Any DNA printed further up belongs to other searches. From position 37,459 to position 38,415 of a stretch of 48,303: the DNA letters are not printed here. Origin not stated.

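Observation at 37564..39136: Locus B: two tandem secreted-protein genes with a 100% identical 163-nt 5' module, unrelated 3' modules, and a duplicated leuS 3' end at the cassette boundaries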

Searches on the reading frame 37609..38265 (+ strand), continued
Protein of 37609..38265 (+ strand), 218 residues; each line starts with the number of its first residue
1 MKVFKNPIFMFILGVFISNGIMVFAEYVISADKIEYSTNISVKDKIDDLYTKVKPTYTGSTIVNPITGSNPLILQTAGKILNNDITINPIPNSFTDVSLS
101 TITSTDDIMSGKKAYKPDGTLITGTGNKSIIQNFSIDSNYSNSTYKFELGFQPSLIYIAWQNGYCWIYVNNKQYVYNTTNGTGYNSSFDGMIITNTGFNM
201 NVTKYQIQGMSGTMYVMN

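Call 36: predict_structure(alignment_id=A1)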
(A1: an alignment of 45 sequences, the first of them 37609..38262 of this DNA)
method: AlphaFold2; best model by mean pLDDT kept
length: 218 residues; sequences in the alignment: 45
mean_pLDDT: 72.9   pTM: 0.40
mean pLDDT of the five models: 72.9, 71.4, 69.3, 68.8, 64.2
residues with pLDDT >= 90: 2; 70-90: 149; 50-70: 53; < 50: 14
segments of 3 or more residues with pLDDT < 50: 187-198
pLDDT, mean of each block of 10 residues (from residue 1): 73 72 58 82 82 79 78 81 80 73 81 85 81 63 68 78 79 80 58 45 61 68
secondary structure, 60 per line:
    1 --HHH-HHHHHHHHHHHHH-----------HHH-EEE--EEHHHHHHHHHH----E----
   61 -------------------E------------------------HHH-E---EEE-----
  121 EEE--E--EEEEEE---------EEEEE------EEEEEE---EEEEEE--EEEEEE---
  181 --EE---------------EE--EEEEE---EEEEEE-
elements in order: H7-19 E35-37 H42-51 E113-115 E121-123 E129-134 E144-148 E155-160 E164-169 E172-177 E204-208 E212-217
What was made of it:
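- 37609..38265 (+): Gene A, 218 aa: N-module, extended '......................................' middle module, and a C-terminal beta-sandwich. AF2 model pLDDT 73 (call 36).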

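Call 39: search_protein_representatives(alignment_id=A1)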
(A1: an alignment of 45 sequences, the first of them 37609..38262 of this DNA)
Query: 45 sequences, 229 profile positions. Proteins with E-value up to 0.001 (for the whole library): 2346; up to 1e-10: 404; up to 1e-30: 91. The best 150 are listed.
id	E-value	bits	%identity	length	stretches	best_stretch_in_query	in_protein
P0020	4.2e-78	279.1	-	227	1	1-229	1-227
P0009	5.4e-78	278.7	-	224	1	1-229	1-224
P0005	1.6e-76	273.9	-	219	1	1-229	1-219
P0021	6.7e-75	268.6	-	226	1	1-229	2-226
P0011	7.1e-75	268.5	-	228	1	2-229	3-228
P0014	9.6e-75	268.1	-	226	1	1-229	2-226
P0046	1.2e-70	254.7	-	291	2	1-125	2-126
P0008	1.2e-69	251.5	-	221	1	1-229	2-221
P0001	2.8e-66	240.4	-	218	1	1-218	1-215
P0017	8.1e-66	238.9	-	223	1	10-228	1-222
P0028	2.2e-63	230.9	-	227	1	1-229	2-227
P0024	1.5e-62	228.2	-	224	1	1-227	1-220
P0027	1.1e-60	222.1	-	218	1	5-229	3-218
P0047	4.9e-60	220.0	-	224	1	1-229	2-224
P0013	1.2e-57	212.1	-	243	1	1-218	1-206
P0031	6.9e-55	203.1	-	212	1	10-229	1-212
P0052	3.5e-52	194.3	-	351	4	55-207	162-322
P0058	1.1e-48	182.8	-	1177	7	55-110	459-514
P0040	4.2e-42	161.3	-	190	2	1-53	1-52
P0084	8.0e-37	144.0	-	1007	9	58-152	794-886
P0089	1.5e-35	139.9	-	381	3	54-161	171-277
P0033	4.4e-33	131.8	-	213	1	1-226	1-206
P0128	4.3e-26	108.9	-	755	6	58-150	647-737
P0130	5.6e-26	108.6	-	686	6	58-132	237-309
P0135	6.8e-25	105.0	-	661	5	61-127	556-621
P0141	7.6e-24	101.6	-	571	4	58-161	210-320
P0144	2.0e-23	100.2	-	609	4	56-137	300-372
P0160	6.4e-22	95.3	-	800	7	63-150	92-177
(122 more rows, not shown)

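Call 40: search_protein_families(library=pfam, proteins=[P0058, P0084, P0128, P0130, P0135, P0160, P0141, P0144, P0052, P0089], max_evalue=0.001)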
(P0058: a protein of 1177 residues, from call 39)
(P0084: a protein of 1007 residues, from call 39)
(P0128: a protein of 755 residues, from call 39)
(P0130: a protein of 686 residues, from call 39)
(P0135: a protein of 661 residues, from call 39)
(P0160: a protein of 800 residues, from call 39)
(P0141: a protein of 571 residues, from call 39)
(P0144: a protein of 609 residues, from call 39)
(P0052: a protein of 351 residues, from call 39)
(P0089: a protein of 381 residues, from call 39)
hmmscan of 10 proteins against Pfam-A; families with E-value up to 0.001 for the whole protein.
P0058 (1177 aa): 3 families
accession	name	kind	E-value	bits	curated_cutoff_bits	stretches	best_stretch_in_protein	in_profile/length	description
PF03382.20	DUF285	-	4.6e-08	33.3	25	1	1024-1093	25-89/120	Mycoplasma protein of unknown function, DUF285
PF24650.2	TT1_Tal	-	0.0003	20.8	27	0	524-581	8-63/90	Tal, N-terminal tail tube TT1 domain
PF03345.20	OST48_N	-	0.00038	20.3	36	0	209-245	55-92/246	OST48, N-terminal domain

P0084 (1007 aa): 0 families

P0128 (755 aa): 0 families

P0130 (686 aa): 2 families
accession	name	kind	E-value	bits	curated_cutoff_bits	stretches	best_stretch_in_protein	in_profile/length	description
PF12202.14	OSR1_C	-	0.00016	22.1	22.4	0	417-433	43-59/63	Oxidative-stress-responsive kinase 1 C-terminal domain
PF17828.6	FAS_N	-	0.00025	21.7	23.1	0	397-436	71-106/125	N-terminal domain in fatty acid synthase subunit beta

P0135 (661 aa): 0 families

P0160 (800 aa): 1 family
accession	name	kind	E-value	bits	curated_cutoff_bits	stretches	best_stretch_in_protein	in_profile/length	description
PF08794.16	FHBP_C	-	2e-07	32.2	28.1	0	651-747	5-95/97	Factor H binding protein, C-terminal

P0141 (571 aa): 0 families

P0144 (609 aa): 2 families
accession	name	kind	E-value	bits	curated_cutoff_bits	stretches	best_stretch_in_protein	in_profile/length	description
PF13306.12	LRR_5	-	1.2e-47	161.4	27.7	2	395-517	4-123/127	BspA type Leucine rich repeat region (6 copies)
PF13855.12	LRR_8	-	0.00054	20.1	27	0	404-452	2-52/61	Leucine rich repeat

P0052 (351 aa): 0 families

P0089 (381 aa): 0 families

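Call 41: search_protein_families(library=phrogs, proteins=[P0058, P0084, P0128, P0130, P0135, P0160, P0141, P0144, P0052, P0089], max_evalue=0.001)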
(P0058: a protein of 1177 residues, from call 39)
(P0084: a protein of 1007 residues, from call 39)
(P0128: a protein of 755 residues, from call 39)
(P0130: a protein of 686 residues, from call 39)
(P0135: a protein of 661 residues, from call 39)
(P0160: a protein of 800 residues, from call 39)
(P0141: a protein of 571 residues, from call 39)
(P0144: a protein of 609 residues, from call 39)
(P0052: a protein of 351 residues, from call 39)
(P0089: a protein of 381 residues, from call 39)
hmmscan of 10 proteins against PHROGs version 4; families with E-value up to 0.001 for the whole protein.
P0058 (1177 aa): 9 families
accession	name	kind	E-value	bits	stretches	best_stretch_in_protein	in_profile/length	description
phrog_31538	-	unknown function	7.4e-31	107.8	0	194-229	58-92/109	-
phrog_13589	-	unknown function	3e-29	102.6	5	403-501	830-930/1042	-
phrog_38337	-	unknown function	2.7e-15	57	0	248-315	413-481/622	-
phrog_28171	-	unknown function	9.1e-14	51.9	0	809-834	340-365/476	-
phrog_13776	-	unknown function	4.9e-08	34.3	0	198-281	44-125/143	-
phrog_9915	-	unknown function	4.9e-08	31.7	1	1024-1096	1194-1265/1813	-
phrog_22899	-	unknown function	6.1e-05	21.5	1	987-1093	847-945/1857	-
phrog_37230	-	unknown function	0.00034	21.8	0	117-169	2-51/92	-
phrog_20629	-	other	0.00079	20.5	0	808-832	33-57/72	high light inducible protein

P0084 (1007 aa): 3 families
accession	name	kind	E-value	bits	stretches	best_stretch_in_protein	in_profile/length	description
phrog_13589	-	unknown function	4.2e-81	274.3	7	731-823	783-875/1042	-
phrog_18480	-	unknown function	4.8e-05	23.9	0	286-334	14-59/235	-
phrog_16535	-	unknown function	0.00066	20.3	0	737-754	22-39/62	-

P0128 (755 aa): 3 families
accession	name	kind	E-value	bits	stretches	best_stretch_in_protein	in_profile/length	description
phrog_13589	-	unknown function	5e-54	184.6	5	585-682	784-881/1042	-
phrog_38337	-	unknown function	7.6e-24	85.3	3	584-646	303-369/622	-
phrog_30220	-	unknown function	2.6e-05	24.6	0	688-727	167-206/374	-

P0130 (686 aa): 2 families
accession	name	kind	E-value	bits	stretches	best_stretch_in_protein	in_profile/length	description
phrog_13589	-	unknown function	1.2e-71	243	5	175-249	784-859/1042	-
phrog_38337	-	unknown function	2.9e-64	218.8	8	453-515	301-364/622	-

P0135 (661 aa): 2 families
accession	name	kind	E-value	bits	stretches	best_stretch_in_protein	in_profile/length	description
phrog_13589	-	unknown function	1.6e-36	126.7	4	382-473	784-874/1042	-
phrog_38337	-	unknown function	6.3e-21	75.6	2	480-521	303-343/622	-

P0160 (800 aa): 3 families
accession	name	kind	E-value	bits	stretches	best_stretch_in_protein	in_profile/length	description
phrog_13589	-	unknown function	3.1e-62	211.8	6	124-214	784-873/1042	-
phrog_23926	-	unknown function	3.9e-06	27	0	457-495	109-147/400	-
phrog_18480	-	unknown function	0.00083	19.9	0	403-434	28-59/235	-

P0141 (571 aa): 2 families
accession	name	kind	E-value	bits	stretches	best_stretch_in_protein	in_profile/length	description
phrog_38337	-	unknown function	1.3e-06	28.4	1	323-400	285-362/622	-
phrog_13589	-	unknown function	1.4e-06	27.5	1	253-410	756-847/1042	-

P0144 (609 aa): 3 families
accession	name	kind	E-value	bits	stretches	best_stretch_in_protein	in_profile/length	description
phrog_35892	-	unknown function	1.3e-26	93.6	1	396-564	92-261/1181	-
phrog_31538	-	unknown function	4.5e-24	86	3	173-218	54-99/109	-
phrog_18805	-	unknown function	6.2e-19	69.2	1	434-562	264-398/457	-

P0052 (351 aa): 1 family
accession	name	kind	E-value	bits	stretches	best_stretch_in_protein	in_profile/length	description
phrog_31538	-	unknown function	2.2e-08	35.5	0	156-196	50-90/109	-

P0089 (381 aa): 1 family
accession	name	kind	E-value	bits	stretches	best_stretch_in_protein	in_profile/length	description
phrog_31538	-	unknown function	2.4e-15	57.9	1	31-67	54-90/109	-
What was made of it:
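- On Phage tail-fibre / receptor-binding proteins: The middle module does match PHROG repeat families of unknown function when it occurs in large proteins (call 41).
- The middle module recurs in large LRR-, DUF285- and PHROG-repeat proteins (calls 39-41).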

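Call 42: fold_search(model_id=the predicted structure, library=pdb)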
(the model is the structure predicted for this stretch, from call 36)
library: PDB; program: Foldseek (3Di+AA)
matches with E <= 10: 365; with E <= 0.001: 0
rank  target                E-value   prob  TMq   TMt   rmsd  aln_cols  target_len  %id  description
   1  6jbm_B                2.6e-01  0.21  0.19  0.21  10.2       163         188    6  Crystal structure of the TRIM14 PRYSPRY domain (released 2020-03-04)
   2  9f4b_F2               2.8e-01  0.07  0.16  0.10  18.8       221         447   17  Pre-assembled baseplate cup of Klebsiella phage KP1 variant vB_Kpn_Lilla1 (released 2025-05-14)
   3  7nhs_A                3.5e-01  0.16  0.14  0.06  15.2       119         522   18  Wzc K540M C8 (released 2021-08-25)
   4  1wmd                  3.5e-01  0.06  0.11  0.07  13.3       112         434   19  Crystal Structure of alkaline serine protease KP-43 from Bacillus sp. KSM-KP43 (1.30 angstrom, 100 K) (released 2004-09-14)
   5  9exo_C                3.7e-01  0.14  0.12  0.05  14.5       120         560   14  Wzc-K540M-2YE MgADP C1 (released 2025-04-23)
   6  4rez                  3.9e-01  0.18  0.18  0.13  10.1       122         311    6  Crystal structure of the Middle-East respiratory syndrome coronavirus papain-like protease (released 2014-10-22)
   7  4r3d_A                5.9e-01  0.16  0.18  0.13  12.9       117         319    9  Crystal structure of MERS Coronavirus papain like protease (released 2015-08-19)
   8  9exq_A                6.2e-01  0.15  0.12  0.05  13.1        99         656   14  Wzc-K540M-3YE-N711Y MgADP C1 (released 2025-04-23)
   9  7nhr_A                6.2e-01  0.11  0.12  0.05  14.6       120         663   15  Putative transmembrane protein Wzc K540M C1 (released 2021-08-25)
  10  7nhr_B                7.4e-01  0.13  0.12  0.05  13.8       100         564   13  Putative transmembrane protein Wzc K540M C1 (released 2021-08-25)
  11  9exo_A                7.4e-01  0.10  0.12  0.05  14.6       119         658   13  Wzc-K540M-2YE MgADP C1 (released 2025-04-23)
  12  9exq_E                7.8e-01  0.14  0.12  0.06  13.2        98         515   12  Wzc-K540M-3YE-N711Y MgADP C1 (released 2025-04-23)
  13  9exq_C                8.3e-01  0.14  0.13  0.06  13.3        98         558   14  Wzc-K540M-3YE-N711Y MgADP C1 (released 2025-04-23)
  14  9i2q_A                8.3e-01  0.14  0.13  0.05  13.3        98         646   16  Wzc-K540M-3YE MgADP C1 (released 2025-04-30)
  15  7zh1_A                8.3e-01  0.02  0.08  0.03  18.2       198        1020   12  SARS CoV Spike protein, Closed C3 conformation (released 2023-02-15)
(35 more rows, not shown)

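Call 43: fold_search(model_id=the predicted structure, library=viral)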
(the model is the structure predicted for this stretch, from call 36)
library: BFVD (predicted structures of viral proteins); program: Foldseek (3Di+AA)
matches with E <= 10: 559; with E <= 0.001: 1
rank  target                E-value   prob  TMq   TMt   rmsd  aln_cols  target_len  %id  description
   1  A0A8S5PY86            2.0e-04  1.00  0.21  0.30  14.0       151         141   16  Uncharacterized protein [Myoviridae sp. ctWiL39]
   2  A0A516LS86            1.7e-03  0.97  0.30  0.20  16.7       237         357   13  (no name in the UniProt tables at hand)
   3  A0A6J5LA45            7.1e-03  0.44  0.18  0.19  17.1       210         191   15  Uncharacterized protein [uncultured Caudovirales phage]
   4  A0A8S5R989            1.5e-02  0.72  0.21  0.20  14.5       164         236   17  Uncharacterized protein [virus sp. ctpeS3]
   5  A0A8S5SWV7            1.6e-02  0.63  0.20  0.25  12.5       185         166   14  Uncharacterized protein [virus sp. ctoC338]
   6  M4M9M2                2.4e-02  0.13  0.12  0.03  23.4       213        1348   13  (no name in the UniProt tables at hand)
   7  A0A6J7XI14            2.6e-02  0.66  0.28  0.18  12.6       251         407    9  Tail fiber protein [uncultured Caudovirales phage]
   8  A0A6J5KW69            5.9e-02  0.18  0.17  0.08  21.1       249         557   13  Major tropism determinant N-terminal domain-containing protein [uncultured Caudovirales phage]
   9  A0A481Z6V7            6.2e-02  0.18  0.18  0.11  31.1       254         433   14  Collagen triple helix repeat protein [Pithovirus LCPAC202]
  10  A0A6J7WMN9            7.0e-02  0.23  0.21  0.09  17.5       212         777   14  Uncharacterized protein [uncultured Caudovirales phage]
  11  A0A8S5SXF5            8.8e-02  0.44  0.21  0.17  11.2       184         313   15  Tail protein [virus sp. ctoC338]
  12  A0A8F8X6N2            8.8e-02  0.10  0.13  0.15  18.1       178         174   13  (no name in the UniProt tables at hand)
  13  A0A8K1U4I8            9.3e-02  0.15  0.18  0.14  22.0       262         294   12  Capsid protein (Fragment) [Riboviria sp.]
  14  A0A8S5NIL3            1.0e-01  0.33  0.15  0.22  10.9       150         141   12  Tail protein [Siphoviridae sp. cttpk5]
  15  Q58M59                1.0e-01  0.18  0.20  0.18  42.0       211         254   14  Uncharacterized protein [Prochlorococcus phage P-SSM2]
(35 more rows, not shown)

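Call 54: find_encoding_contigs(protein=window:37609-38265:+, flank=3000, max_places=10)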
Protein window:37609-38265:+ (218 aa): no gene with exactly this product is on record in the collection.

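Call 56: list_cluster_members(proteins=[P0001, P0033])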
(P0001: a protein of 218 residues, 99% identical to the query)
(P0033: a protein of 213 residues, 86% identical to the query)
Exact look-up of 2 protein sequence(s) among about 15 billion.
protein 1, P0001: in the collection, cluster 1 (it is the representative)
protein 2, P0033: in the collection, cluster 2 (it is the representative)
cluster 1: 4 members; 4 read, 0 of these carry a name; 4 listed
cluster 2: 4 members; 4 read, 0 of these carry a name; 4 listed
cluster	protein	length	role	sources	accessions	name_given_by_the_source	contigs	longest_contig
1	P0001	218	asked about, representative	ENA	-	-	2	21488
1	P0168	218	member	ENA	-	-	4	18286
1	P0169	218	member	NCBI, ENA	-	-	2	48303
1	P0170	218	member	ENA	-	-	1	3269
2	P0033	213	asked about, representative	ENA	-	-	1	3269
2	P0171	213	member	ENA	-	-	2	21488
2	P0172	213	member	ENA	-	-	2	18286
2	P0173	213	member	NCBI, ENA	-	-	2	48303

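Call 58: find_encoding_contigs(protein=P0168, flank=4000, max_places=8)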
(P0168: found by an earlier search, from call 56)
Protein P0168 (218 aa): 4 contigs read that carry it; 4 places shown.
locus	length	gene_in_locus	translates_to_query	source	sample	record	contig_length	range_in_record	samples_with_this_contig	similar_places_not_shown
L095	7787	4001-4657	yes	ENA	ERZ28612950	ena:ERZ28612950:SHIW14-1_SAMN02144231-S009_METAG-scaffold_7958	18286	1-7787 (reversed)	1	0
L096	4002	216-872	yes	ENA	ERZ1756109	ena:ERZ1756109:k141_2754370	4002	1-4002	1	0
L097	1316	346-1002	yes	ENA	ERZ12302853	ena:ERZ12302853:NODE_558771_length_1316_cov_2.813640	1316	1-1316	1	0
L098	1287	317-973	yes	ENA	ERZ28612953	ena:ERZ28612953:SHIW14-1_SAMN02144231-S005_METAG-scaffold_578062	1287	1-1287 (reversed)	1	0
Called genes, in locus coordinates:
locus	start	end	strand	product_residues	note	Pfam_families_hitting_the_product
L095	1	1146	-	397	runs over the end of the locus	PF00817:IMS, PF21999:IMS_HHH_1 (faint), PF11799:IMS_C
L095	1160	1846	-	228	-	PF03009:GDPD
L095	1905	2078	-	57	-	PF10957:Spore_Cse60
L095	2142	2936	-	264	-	PF04055:Radical_SAM (weak)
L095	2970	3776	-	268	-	PF02498:Bro-N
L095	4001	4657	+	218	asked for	-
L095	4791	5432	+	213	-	-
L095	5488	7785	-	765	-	?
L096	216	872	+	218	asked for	-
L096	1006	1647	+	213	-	-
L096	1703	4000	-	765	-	?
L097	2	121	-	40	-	?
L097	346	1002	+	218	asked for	-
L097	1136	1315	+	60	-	?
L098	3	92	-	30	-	?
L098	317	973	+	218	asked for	-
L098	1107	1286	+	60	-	?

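Call 74: search_dna_similar(query=window:37609-38265:+, collection=phages, mode=protein, max_evalue=0.001, max_rows=15)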
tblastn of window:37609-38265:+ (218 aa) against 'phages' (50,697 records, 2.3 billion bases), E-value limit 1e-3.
No match.
